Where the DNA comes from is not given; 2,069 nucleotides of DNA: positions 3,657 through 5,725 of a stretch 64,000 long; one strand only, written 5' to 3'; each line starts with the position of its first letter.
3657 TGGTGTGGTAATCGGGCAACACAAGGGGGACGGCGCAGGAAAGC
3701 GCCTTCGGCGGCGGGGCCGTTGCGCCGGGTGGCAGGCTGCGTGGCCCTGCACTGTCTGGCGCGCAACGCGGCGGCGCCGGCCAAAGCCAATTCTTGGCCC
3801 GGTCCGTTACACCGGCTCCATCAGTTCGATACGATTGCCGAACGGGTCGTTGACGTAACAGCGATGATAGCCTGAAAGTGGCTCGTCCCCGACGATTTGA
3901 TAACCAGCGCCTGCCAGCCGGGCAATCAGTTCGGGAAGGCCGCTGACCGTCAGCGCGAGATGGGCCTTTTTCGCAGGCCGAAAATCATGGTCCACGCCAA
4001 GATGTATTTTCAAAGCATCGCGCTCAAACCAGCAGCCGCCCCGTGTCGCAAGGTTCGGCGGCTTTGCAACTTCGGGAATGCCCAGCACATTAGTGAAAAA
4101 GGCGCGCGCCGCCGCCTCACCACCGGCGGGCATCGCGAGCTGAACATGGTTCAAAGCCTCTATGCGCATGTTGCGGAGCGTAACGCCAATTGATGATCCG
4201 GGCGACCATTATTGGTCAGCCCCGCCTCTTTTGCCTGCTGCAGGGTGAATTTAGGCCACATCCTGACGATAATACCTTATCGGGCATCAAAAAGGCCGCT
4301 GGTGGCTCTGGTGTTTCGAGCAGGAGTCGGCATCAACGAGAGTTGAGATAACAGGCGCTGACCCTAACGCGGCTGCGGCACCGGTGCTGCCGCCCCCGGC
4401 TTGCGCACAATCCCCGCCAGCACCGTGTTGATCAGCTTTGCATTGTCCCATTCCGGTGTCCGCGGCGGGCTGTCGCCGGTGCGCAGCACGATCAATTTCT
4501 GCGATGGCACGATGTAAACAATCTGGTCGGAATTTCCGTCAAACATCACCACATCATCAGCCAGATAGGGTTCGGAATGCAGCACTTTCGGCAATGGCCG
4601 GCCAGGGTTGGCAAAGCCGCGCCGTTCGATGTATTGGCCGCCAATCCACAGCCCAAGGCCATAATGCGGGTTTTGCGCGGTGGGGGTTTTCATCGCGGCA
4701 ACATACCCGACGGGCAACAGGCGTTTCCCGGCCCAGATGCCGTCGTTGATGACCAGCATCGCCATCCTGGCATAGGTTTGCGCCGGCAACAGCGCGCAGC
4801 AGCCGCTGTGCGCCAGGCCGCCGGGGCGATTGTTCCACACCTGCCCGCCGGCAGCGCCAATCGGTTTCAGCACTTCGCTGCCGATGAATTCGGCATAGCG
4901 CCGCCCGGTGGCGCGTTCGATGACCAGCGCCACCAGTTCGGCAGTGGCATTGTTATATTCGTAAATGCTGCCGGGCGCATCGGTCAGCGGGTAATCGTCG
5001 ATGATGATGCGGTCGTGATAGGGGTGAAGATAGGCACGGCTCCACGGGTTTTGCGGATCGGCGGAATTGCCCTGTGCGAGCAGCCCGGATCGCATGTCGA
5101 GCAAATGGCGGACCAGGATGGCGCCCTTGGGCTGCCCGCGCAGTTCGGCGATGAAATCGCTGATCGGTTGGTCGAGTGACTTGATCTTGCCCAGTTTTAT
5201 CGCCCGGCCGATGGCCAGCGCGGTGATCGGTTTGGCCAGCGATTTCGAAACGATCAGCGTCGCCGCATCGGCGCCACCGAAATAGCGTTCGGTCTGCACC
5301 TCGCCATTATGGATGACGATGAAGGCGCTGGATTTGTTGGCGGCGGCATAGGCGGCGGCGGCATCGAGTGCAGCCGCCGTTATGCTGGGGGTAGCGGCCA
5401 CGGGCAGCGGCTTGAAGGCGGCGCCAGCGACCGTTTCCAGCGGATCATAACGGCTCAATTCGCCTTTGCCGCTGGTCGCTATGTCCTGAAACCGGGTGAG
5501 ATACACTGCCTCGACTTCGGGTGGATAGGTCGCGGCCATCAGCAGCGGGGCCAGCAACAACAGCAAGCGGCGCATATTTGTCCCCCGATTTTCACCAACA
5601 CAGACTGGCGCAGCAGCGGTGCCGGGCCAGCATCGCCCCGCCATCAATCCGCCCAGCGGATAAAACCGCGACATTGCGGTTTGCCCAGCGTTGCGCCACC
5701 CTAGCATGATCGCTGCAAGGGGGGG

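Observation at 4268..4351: Unexplained 84-nt element present twice, each copy just downstream of a stop codon (copy 1)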

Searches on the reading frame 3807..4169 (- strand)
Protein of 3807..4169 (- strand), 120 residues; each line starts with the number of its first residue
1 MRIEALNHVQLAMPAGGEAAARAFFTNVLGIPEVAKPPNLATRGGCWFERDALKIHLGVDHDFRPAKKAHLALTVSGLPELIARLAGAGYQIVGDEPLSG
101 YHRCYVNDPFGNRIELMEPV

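Call 10: search_protein_families(library=pfam, proteins=[window:3807-4169:-], max_evalue=0.01)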
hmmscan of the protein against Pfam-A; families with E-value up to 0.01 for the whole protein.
window:3807-4169:- (120 aa): 3 families
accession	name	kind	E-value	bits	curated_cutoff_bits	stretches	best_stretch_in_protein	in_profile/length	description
PF00903.31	Glyoxalase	-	1.8e-06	28.8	20.6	1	7-116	3-121/121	Glyoxalase/Bleomycin resistance protein/Dioxygenase superfamily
PF18029.7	Glyoxalase_6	-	1.7e-05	25.9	23.6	1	18-116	9-105/106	Glyoxalase-like domain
PF13669.12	Glyoxalase_4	-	0.0092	16.7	27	0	64-103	65-104/109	Glyoxalase/Bleomycin resistance protein/Dioxygenase superfamily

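Call 12: find_encoding_contigs(protein=window:3807-4169:-, flank=3000, max_places=10)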
Protein window:3807-4169:- (120 aa): 1 contig read that carries it; 1 place shown.
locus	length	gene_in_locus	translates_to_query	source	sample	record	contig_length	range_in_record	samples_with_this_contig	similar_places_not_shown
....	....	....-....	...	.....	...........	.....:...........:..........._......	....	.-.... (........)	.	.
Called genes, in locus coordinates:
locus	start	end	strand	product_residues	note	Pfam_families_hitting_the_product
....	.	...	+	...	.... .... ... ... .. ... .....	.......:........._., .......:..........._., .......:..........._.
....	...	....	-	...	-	-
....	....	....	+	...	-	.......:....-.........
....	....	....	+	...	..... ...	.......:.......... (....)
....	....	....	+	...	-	?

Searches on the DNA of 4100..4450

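Call 8: search_rna_families(source=window, start=4100, end=4450, threshold=evalue, max_evalue=10, show_alignments=3)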
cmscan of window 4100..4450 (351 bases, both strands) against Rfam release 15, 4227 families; matches with E-value up to 10: 0.
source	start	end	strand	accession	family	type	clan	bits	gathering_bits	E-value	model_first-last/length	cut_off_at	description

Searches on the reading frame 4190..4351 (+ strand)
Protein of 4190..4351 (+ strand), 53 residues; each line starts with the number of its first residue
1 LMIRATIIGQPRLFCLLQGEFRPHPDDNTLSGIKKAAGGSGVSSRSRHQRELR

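Call 10: search_protein_families(library=pfam, proteins=[window:4190-4351:+], max_evalue=0.01)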
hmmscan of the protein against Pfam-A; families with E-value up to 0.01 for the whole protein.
window:4190-4351:+ (53 aa): 0 families

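Call 30: list_cluster_members(proteins=[window:4190-4348:+, window:25984-26139:-, window:4290-4451:-, window:4212-4343:+, window:26016-26159:-])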
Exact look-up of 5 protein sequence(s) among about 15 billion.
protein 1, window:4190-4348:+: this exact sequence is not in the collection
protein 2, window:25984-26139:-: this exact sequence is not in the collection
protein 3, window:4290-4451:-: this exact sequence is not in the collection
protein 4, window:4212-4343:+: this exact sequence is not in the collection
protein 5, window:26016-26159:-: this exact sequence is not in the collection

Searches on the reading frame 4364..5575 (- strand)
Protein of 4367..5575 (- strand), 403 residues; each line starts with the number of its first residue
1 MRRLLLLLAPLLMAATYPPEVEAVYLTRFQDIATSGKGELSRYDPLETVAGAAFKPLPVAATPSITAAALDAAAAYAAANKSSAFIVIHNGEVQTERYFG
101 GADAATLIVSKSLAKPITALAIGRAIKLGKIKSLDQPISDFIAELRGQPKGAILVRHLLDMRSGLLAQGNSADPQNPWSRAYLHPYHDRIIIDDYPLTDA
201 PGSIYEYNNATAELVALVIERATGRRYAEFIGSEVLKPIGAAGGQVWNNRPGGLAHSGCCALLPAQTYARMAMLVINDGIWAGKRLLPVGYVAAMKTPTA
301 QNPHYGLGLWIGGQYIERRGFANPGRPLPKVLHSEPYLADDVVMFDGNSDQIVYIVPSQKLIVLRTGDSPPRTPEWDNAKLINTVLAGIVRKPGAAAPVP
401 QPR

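Call 10: search_protein_families(library=pfam, proteins=[window:4364-5560:-], max_evalue=0.01)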
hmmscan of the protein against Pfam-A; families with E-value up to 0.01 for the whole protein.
window:4364-5560:- (398 aa): 1 family
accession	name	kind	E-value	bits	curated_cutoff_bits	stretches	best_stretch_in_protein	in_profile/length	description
PF00144.29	Beta-lactamase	-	1.4e-26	93.9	27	1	77-242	16-184/329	Beta-lactamase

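Call 24: find_related_loci(query=window:4367-5575:-, collection=genome_contigs, flank=10000)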
Query window:4367-5575:- (403 aa) in genome_contigs; peptide patterns used: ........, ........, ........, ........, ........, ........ (x = any residue, [..] = any of these).
92 stretches matched a pattern; 14 encode a relative of the query (tblastn E <= 1e-3); 14 distinct loci.
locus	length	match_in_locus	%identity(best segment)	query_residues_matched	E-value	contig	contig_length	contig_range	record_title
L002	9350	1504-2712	82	1-403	0e+0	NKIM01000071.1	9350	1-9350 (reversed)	MAG: Burkholderiales bacterium PBB2 NODE_3316, whole genome shotgun sequence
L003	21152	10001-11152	80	16-403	0e+0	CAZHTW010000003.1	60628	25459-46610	MAG TPA_asm: uncultured Sandarakinorhabdus sp. isolate binchicken_co398_179 genome assembly, contig: NODE_172_length_606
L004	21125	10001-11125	73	16-389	4e-177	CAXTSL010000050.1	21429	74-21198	MAG TPA_asm: uncultured Sphingomonadaceae bacterium isolate public_SRR11456921_metawrap_bin.24 genome assembly, contig:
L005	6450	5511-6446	81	13-324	7e-162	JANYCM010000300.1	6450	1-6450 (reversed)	MAG: Sphingomonadales bacterium isolate 336R_metabinner_156 336R_k141_1152476, whole genome shotgun sequence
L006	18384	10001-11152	81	16-403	0e+0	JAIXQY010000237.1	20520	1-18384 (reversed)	MAG: Sphingomonadales bacterium isolate C4_MAG_00046 pond_C4_MAG_00046_000000000186, whole genome shotgun sequence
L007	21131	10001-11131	72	11-386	3e-177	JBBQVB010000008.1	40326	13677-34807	MAG: Sphingomonadales bacterium isolate Co_metawrap_1969 Cmw_1969_k141_5538917_length_40326_cov_23.0000, whole genome sh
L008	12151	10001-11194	55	16-403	6e-141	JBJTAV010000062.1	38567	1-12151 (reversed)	MAG: Gammaproteobacteria bacterium isolate samp_4332_semibin_316 samp_4332_374561, whole genome shotgun sequence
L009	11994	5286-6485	54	14-403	5e-140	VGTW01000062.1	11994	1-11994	MAG: Gammaproteobacteria bacterium isolate M_surface_9_m2_068 M_surface_9_m2_068_Ga0194116_10006838, whole genome shotgu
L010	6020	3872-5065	54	16-403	6e-140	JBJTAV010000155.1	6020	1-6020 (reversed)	MAG: Gammaproteobacteria bacterium isolate samp_4332_semibin_316 samp_4332_1304755, whole genome shotgun sequence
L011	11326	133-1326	54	16-403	4e-138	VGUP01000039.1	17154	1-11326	MAG: Gammaproteobacteria bacterium isolate K_Offshore_120m_m2_034 K_Offshore_120m_m2_034_Ga0194131_10005989, whole genom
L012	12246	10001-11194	53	16-403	2e-136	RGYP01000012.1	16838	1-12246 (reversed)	MAG: Gammaproteobacteria bacterium isolate WBA_1A_032 contig_100_11, whole genome shotgun sequence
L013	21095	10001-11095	56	20-386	3e-132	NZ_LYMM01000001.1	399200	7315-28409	Novosphingobium guangzhouense strain SA925 contig-123_0, whole genome shotgun sequence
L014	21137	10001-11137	54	9-389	8e-130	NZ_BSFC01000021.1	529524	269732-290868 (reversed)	Novosphingobium resinovorum strain VKM B-1172 platanus_K_25_97_21, whole genome shotgun sequence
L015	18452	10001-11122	79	16-389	0e+0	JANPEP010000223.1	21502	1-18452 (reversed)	MAG: Polymorphobacter sp. isolate VAR_78_metabat_226 VAR_78_k141_2401998, whole genome shotgun sequence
